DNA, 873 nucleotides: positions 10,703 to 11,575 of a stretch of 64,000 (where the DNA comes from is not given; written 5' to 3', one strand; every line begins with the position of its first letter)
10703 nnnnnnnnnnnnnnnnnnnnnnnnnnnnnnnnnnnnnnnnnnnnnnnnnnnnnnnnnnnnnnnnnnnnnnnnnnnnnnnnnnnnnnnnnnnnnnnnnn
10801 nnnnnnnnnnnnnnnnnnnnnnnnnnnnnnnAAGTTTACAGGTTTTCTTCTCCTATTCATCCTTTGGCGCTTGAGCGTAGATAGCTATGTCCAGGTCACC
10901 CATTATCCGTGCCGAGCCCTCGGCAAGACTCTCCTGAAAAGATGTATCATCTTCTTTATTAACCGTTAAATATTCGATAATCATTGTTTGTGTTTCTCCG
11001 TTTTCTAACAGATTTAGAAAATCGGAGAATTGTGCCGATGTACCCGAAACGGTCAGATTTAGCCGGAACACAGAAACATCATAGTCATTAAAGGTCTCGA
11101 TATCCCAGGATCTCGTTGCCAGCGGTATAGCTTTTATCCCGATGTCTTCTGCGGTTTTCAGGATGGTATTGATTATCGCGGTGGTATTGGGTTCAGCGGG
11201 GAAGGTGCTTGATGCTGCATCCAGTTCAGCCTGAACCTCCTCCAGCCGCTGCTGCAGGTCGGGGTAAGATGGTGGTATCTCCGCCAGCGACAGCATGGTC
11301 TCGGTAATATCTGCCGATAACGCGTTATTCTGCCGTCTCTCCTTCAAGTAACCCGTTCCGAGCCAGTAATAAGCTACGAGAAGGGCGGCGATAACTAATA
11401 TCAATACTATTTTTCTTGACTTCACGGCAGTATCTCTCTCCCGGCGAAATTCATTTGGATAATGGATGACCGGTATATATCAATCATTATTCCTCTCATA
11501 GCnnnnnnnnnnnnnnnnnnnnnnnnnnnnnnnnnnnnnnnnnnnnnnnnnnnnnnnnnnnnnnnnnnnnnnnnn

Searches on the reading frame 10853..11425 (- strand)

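Call 3: search_protein_families(library=pfam, proteins=[window:10853-11425:-], max_evalue=0.1)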
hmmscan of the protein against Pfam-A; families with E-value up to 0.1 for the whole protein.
window:10853-11425:- (190 aa): 4 families
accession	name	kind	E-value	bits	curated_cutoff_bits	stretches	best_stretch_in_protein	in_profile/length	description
PF06667.17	PspB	-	0.00031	21.2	25.6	1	6-73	5-69/73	Phage shock protein B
PF08663.15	HalX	-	0.039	14.8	23.2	1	50-77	33-60/68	HalX domain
PF04350.18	PilO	-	0.068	13.7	22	1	53-138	24-105/145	Pilus assembly protein, PilO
PF04612.17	T2SSM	-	0.081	13.6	27.8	0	4-100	16-99/160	Type II secretion system (T2SS), protein M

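Call 4: search_protein_families(library=ncbifam, proteins=[window:10853-11425:-], max_evalue=0.1)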
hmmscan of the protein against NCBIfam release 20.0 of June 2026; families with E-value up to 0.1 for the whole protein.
window:10853-11425:- (190 aa): 4 families
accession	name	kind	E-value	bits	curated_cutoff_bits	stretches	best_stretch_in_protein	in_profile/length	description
NF040576.1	T2SS_GspM_XpsM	equivalog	1.7e-05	24.6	60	1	6-161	3-156/180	type II secretion system protein GspM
NF033853.2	KPN_two_small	subfamily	0.033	13.8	33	1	6-33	3-30/37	small membrane protein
TIGR01709.2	typeII_sec_gspL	equivalog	0.068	12.2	65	1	5-72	245-316/392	type II secretion system protein GspL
NF006993.0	PRK09458.1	equivalog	0.084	13.3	90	0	7-72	7-69/75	envelope stress response membrane protein PspB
